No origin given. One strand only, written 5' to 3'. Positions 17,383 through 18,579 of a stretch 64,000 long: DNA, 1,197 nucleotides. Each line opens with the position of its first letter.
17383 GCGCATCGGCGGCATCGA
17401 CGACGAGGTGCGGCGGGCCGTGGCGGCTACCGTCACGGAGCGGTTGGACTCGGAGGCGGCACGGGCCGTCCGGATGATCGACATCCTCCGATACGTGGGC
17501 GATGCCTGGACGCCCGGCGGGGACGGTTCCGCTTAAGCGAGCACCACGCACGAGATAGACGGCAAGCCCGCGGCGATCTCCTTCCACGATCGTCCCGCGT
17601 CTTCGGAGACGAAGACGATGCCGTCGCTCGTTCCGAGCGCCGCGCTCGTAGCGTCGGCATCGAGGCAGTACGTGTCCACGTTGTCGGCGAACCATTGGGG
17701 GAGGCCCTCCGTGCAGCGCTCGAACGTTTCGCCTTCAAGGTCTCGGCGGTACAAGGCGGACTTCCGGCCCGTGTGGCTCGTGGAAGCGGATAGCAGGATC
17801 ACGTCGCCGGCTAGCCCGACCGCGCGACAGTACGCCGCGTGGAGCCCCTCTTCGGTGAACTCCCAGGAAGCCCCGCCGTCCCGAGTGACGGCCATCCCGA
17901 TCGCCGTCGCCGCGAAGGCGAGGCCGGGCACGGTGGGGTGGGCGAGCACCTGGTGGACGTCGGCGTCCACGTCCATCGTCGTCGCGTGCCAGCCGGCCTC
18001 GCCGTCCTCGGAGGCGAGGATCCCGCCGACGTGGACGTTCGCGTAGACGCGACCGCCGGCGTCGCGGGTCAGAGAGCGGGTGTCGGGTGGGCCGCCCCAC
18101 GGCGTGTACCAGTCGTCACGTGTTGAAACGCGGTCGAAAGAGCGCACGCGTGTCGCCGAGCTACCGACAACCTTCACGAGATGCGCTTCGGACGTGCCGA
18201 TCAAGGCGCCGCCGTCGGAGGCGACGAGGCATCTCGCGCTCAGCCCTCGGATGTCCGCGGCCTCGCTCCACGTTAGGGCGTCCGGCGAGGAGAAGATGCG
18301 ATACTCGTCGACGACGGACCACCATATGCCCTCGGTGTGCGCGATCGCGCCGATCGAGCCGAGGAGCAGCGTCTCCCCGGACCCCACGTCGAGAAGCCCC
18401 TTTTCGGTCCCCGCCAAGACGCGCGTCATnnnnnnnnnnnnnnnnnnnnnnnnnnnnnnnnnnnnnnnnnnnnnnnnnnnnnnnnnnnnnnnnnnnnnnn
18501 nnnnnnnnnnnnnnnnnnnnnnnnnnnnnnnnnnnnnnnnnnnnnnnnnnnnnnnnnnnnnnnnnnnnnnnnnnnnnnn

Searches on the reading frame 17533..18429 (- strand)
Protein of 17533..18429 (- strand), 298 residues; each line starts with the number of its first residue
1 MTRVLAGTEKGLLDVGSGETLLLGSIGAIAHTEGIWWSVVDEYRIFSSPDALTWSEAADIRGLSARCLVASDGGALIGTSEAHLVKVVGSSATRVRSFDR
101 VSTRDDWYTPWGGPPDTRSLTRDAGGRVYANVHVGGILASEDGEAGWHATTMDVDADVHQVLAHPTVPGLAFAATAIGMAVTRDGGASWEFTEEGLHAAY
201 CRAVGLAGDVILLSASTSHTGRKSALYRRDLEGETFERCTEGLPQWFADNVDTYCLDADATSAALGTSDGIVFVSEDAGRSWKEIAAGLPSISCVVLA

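Call 3: search_protein_families(library=pfam, proteins=[window:17533-18429:-], max_evalue=0.01)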
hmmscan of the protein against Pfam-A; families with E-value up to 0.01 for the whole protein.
window:17533-18429:- (298 aa): 2 families
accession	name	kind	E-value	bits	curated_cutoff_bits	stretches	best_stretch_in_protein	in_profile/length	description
PF15902.12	Sortilin-Vps10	-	0.00018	20.9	33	0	266-288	372-395/446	Sortilin, neurotensin receptor 3,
PF02012.26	BNR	-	0.0022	18.1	27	0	181-190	2-11/12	BNR/Asp-box repeat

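Call 4: search_protein_families(library=ncbifam, proteins=[window:17533-18429:-], max_evalue=0.01)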
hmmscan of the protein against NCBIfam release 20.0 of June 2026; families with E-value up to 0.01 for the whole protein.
window:17533-18429:- (298 aa): 1 family
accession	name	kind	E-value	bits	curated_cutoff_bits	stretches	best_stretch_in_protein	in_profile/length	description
NF045728.1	glycosyl_F510_1955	equivalog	7e-12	45.1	175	1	127-201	106-182/246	F510_1955 family glycosylhydrolase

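Call 15: find_homologous_proteins(query=window:17533-18429:-)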
Query window:17533-18429:- (298 aa): 3023 proteins with E <= 0.001 among 8000 candidates; the best 120 are listed.
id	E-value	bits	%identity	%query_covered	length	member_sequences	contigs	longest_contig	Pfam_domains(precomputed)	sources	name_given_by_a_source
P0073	1.8e-193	660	100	100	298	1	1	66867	-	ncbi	-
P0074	1.2e-170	585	89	100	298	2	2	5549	-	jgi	jgi:hypothetical protein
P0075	2.5e-170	584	89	100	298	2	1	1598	-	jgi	jgi:hypothetical protein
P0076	3.6e-167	573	86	100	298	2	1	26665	-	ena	-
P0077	6.1e-166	569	87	100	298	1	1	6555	PF25852.1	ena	-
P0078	1.4e-163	562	86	100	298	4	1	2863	-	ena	-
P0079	5.7e-159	546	84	100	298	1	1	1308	-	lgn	-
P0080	2.7e-138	479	72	99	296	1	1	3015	PF25852.1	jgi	jgi:photosystem II stability/assembly factor-like uncharacterized protein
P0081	9.9e-137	473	73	99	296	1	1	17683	PF25852.1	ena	-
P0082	4.6e-136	471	73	99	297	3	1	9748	-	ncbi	ncbi:MAG: WD40/YVTN/BNR-like repeat-containing protein [Actinomycetota bacterium]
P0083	9.5e-136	470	71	99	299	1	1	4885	-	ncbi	ncbi:MAG: WD40/YVTN/BNR-like repeat-containing protein [Actinomycetota bacterium]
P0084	8.2e-135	467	71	100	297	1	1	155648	PF25852.1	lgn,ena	-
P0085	4.7e-134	465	71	99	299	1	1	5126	-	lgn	-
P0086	9.5e-133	460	71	99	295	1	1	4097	PF25852.1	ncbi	ncbi:MAG: WD40/YVTN/BNR-like repeat-containing protein [Actinomycetota bacterium]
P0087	8.6e-131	454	69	99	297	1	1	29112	-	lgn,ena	-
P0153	4.7e-88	314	53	100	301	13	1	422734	PF25852.1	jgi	jgi:hypothetical protein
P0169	6.3e-85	303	48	100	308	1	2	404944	-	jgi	jgi:hypothetical protein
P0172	1.4e-84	302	50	99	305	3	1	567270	-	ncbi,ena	-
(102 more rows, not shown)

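Call 16: find_encoding_contigs(protein=P0172, flank=5000, max_places=1)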
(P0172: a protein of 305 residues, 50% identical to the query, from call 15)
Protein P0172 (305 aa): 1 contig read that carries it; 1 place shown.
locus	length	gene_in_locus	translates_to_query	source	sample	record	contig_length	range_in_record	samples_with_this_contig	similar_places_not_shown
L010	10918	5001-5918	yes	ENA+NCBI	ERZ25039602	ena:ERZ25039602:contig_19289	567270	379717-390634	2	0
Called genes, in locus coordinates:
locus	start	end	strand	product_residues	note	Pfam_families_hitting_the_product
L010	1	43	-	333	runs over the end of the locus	PF08240:ADH_N, PF16912:Glu_dehyd_C, PF00107:ADH_zinc_N, PF13602:ADH_zinc_N_2 (weak)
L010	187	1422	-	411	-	PF05977:MFS_3, PF07690:MFS_1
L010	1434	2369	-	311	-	PF01136:Peptidase_U32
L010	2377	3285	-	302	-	PF01136:Peptidase_U32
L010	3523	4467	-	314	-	PF13793:Pribosyltran_N, PF00156:Pribosyltran, PF14572:Pribosyl_synth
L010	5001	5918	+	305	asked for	-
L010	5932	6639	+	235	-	PF03372:Exo_endo_phos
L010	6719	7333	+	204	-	PF00005:ABC_tran, PF13304:AAA_21 (faint)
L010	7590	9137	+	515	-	-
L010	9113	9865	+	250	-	PF12704:MacB_PCD, PF02687:FtsX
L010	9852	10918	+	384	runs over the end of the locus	PF07143:AttH, PF17186:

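Call 17: find_encoding_contigs(protein=P0153, flank=5000, max_places=1)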
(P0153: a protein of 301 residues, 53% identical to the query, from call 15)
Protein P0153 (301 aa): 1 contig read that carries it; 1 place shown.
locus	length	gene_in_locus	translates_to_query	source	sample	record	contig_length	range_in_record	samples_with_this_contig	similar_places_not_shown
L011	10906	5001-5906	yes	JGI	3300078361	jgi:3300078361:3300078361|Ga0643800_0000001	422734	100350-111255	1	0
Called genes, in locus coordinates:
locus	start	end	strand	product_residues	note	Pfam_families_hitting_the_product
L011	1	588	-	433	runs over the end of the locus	PF03453:MoeA_N, PF00994:MoCF_biosynth, PF03454:MoeA_C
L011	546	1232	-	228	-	PF02597:ThiS, PF02391:MoaE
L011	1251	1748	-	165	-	PF00994:MoCF_biosynth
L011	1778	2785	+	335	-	PF13353:Fer4_12 (weak), PF04055:Radical_SAM, PF06463:Mob_synth_C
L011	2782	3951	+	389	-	PF16983:MFS_MOT1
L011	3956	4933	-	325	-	PF00174:Oxidored_molyb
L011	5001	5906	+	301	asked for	PF25852:DUF6242_C (weak)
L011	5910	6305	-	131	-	PF00903:Glyoxalase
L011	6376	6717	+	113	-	PF12840:HTH_20, PF01022:HTH_5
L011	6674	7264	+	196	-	-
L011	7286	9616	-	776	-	PF03176:MMPL, PF12349:Sterol-sensing (weak), PF03176:MMPL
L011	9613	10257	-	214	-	PF00440:TetR_N, PF16859:TetR_C_11, PF16925:TetR_C_13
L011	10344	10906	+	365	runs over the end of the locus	-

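Call 18: find_encoding_contigs(protein=P0169, flank=5000, max_places=1)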
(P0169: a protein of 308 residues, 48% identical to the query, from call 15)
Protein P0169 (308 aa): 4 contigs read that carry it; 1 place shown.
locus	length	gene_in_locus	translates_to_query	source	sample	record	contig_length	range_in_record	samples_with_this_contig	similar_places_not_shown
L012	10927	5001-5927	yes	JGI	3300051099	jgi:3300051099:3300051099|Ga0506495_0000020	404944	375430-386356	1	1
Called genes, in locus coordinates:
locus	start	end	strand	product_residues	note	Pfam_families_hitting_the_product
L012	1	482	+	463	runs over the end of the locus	PF05977:MFS_3, PF07690:MFS_1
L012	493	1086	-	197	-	PF21176:RecR_HhH, PF02132:RecR_ZnF, PF01751:Toprim, PF13662:Toprim_4, PF21175:RecR_C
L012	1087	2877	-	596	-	PF13177:DNA_pol3_delta2, PF00004:AAA, PF07728:AAA_5 (faint), PF13401:AAA_22, PF22608:DNAX_ATPase_lid, PF12169:DNA_pol3_gamma3, PF20964:DnaX_C (weak)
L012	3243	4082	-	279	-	PF02645:DegV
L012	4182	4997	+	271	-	PF00376:MerR (weak), PF13411:MerR_1, PF00440:TetR_N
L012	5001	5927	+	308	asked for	-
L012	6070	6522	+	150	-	PF01894:YjbQ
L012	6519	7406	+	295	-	PF00494:SQS_PSY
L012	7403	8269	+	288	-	PF00494:SQS_PSY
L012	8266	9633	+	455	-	PF00070:Pyr_redox (faint), PF00890:FAD_binding_2 (weak), PF01134:GIDA (weak), PF01266:DAO (weak), PF03486:HI0933_like (faint), PF12831:FAD_oxidored, PF13450:NAD_binding_8, PF01593:Amino_oxidase, +1 more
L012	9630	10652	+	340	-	PF00348:polyprenyl_synt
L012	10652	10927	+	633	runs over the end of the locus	PF13249:SQHop_cyclase_N, PF00432:Prenyltrans (faint), PF07678:TED_complement (faint), PF13243:SQHop_cyclase_C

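Call 29: search_solved_structures(query=A2, max_evalue=0.01)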
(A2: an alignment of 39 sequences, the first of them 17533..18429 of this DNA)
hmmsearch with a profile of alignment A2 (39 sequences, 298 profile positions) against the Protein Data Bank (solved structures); distinct sequences matched with E-value up to 0.01: 7.
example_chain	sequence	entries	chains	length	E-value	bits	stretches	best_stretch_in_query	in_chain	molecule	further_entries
3b7f_A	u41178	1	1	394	1.7e-12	50.6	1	221-296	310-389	Glycosyl hydrolase, BNR repeat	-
6p2k_A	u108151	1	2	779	1.6e-07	34.2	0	126-191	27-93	Fibronectin type III domain-containing protein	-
7kn8_A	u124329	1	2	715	4.9e-07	32.6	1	146-287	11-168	Cellulase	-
1sqj_A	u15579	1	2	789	2.1e-05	27.2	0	159-190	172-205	oligoxyloglucan reducing-end-specific cellobiohydrolase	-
2ebs_A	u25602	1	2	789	2.1e-05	27.2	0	159-190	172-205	Oligoxyloglucan reducing end-specific cellobiohydrolase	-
5fzp_A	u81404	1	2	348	0.00033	23.3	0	257-284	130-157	DISPASE AUTOLYSIS-INDUCING PROTEIN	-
6fhp_A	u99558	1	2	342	0.00036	23.2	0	257-284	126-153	Dispase autolysis-inducing protein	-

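Call 37: predict_structure(alignment_id=A2)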
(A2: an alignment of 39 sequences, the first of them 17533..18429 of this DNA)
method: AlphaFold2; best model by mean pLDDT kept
length: 298 residues; sequences in the alignment: 39
mean_pLDDT: 95.5   pTM: 0.92
mean pLDDT of the five models: 95.5, 95.4, 95.5, 95.1, 94.6
residues with pLDDT >= 90: 268; 70-90: 29; 50-70: 1; < 50: 0
segments of 3 or more residues with pLDDT < 50: none
pLDDT, mean of each block of 10 residues (from residue 1): 95 97 98 94 97 97 95 94 96 96 85 88 97 93 96 93 97 97 98 97 98 95 94 96 96 96 97 98 98 97
secondary structure, 60 per line:
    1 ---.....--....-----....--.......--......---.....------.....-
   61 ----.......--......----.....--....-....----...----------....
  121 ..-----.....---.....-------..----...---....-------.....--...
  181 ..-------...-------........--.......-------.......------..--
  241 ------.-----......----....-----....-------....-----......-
elements in order: E4-8 E11-14 E20-23 E26-32 E35-40 E44-48 E55-59 E65-71 E74-79 E84-88 E91-94 H96-99 E117-122 E128-132 E136-140 E160-163 E171-175 E178-182 E190-192 E200-207 E210-216 E224-230 E256-258 E263-266 E272-275 E283-286 E292-297

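Call 42: fold_search(model_id=the predicted structure, library=pdb)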
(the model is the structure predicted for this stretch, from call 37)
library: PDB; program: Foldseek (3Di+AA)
matches with E <= 10: 1841; with E <= 0.001: 1260
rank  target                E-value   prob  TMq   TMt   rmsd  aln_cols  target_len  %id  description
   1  3b7f                  8.1e-15  1.00  0.82  0.68   4.2       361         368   22  Crystal structure of a putative glycosyl hydrolase with bnr repeats (reut_b4987) from ralstonia eutropha jmp134 at 2.20  (released 2007-11-13)
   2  5fzp_B                1.2e-10  1.00  0.67  0.59   4.6       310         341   20  Structure of the dispase autolysis inducing protein from Streptomyces mobaraensis (released 2016-08-10)
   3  5ojr_C                6.3e-10  1.00  0.48  0.48   7.0       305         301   15  YCF48 bound to D1 peptide (released 2018-08-08)
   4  5ojr_D                7.3e-10  1.00  0.47  0.46   7.2       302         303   16  YCF48 bound to D1 peptide (released 2018-08-08)
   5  6fhp_A                9.0e-10  1.00  0.68  0.60   4.6       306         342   20  DAIP in complex with a C-terminal fragment of thermolysin (released 2018-09-12)
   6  2xbg                  1.0e-09  1.00  0.62  0.60   5.2       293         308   14  Crystal Structure of YCF48 from Thermosynechococcus elongatus (released 2011-04-13)
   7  5fzp_A                1.5e-09  1.00  0.66  0.58   4.7       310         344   20  Structure of the dispase autolysis inducing protein from Streptomyces mobaraensis (released 2016-08-10)
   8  8am5_S                1.7e-09  1.00  0.56  0.55   6.0       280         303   15  RCII/PSI complex, class 3 (released 2023-08-16)
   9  8fkp_NQ               3.2e-09  1.00  0.69  0.64   4.7       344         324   14  Human nucleolar pre-60S ribosomal subunit (State A1) (released 2023-07-12)
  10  5ojp_B                4.3e-09  1.00  0.59  0.58   5.0       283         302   14  YCF48 bound to D1 peptide (released 2018-08-08)
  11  6p2m_A                5.6e-09  1.00  0.37  0.17  17.7       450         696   11  Crystal structure of the Caldicellulosiruptor lactoaceticus GH74 (ClGH74a) enzyme in complex with LLG xyloglucan (released 2019-07-31)
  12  5jwz_A                6.9e-09  1.00  0.61  0.27   7.1       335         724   17  Structure of a Putative Xyloglucanase from the Cellulolytic Bacteria Streptomyces sp. SirexAA-E (released 2016-06-01)
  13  5ojp_A                8.1e-09  1.00  0.47  0.46   7.1       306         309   15  YCF48 bound to D1 peptide (released 2018-08-08)
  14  5oj5_A                9.9e-09  1.00  0.48  0.47   7.1       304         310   15  YCF48 bound to D1 peptide (released 2018-08-08)
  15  5jwz_B                1.0e-08  1.00  0.61  0.27   7.0       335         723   17  Structure of a Putative Xyloglucanase from the Cellulolytic Bacteria Streptomyces sp. SirexAA-E (released 2016-06-01)
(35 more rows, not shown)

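Call 51: search_dna_similar(query=window:17533-18429:-, collection=plasmids, mode=protein, max_rows=15)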
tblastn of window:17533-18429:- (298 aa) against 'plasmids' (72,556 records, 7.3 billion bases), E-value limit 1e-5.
Records with a match: 14; places in all: 14; records where one place covers at least 80% of the query: 2.
Best place of each record, by identity: <60% 14.
By first word of the organism name: Haladaptatus 4; Burkholderia 2; Haloprofundus 1; Halalkalicoccus 1; Bacillus 1; Natrinema 1; Halocatena 1; Roseomonas 1; Marivivens 1; Caballeronia 1.
By predicted mobility (MOB-suite, as given by PLSDB): non-mobilizable 14.
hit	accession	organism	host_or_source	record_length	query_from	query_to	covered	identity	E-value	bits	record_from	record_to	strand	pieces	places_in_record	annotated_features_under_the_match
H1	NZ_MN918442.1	Haloprofundus sp. MHR1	-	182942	45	294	84%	30.4%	3e-7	59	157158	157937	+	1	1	glycosyl hydrolase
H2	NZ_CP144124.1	Halalkalicoccus sp. CGA53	cell culture,sediment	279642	45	237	65%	32.0%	4e-8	62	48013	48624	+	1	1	glycosyl hydrolase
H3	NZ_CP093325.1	Bacillus sp. N5-665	whole organism,peat soil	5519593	36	285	84%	24.1%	5e-9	65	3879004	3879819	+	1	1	none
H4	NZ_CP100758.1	Natrinema gelatinilyticum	marine sediment,sediment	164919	53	237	62%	32.3%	3e-6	56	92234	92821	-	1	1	glycosyl hydrolase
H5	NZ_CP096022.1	Halocatena salina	cell culture,sediment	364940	73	285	71%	27.0%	7e-11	70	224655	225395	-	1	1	sialidase family protein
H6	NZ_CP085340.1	Haladaptatus halobius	cell culture,saline soil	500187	68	292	76%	25.5%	5e-11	71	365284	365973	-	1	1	hypothetical protein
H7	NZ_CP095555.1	Roseomonas gilardii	single cell,blood and other clinical ...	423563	89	290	68%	27.1%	2e-7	60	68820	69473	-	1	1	sialidase family protein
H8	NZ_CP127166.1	Marivivens sp. LCG002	cell culture,seawater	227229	89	295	69%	25.8%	4e-7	59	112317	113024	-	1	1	sialidase family protein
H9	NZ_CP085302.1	Haladaptatus pallidirubidus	cell culture,saline soil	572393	89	290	68%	25.8%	2e-10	69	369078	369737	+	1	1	sialidase family protein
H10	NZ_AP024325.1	Caballeronia sp. NK8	-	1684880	128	285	53%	31.1%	9e-7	57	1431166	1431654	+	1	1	none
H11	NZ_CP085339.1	Haladaptatus halobius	cell culture,saline soil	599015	127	290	55%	27.7%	6e-10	67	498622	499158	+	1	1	sialidase family protein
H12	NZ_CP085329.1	Haladaptatus salinisoli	cell culture,saline soil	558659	132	290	53%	27.4%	5e-10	68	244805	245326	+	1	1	YCF48-related protein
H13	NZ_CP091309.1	Burkholderia pyrrocinia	-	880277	136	285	50%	29.0%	3e-7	59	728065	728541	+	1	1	sialidase family protein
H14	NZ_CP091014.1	Burkholderia cenocepacia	-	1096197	136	285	50%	28.2%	2e-6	56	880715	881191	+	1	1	none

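Call 56: search_protein_families(library=padloc, proteins=[window:17533-18429:-], max_evalue=0.01)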
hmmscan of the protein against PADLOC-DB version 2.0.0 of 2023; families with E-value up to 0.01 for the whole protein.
window:17533-18429:- (298 aa): 0 families
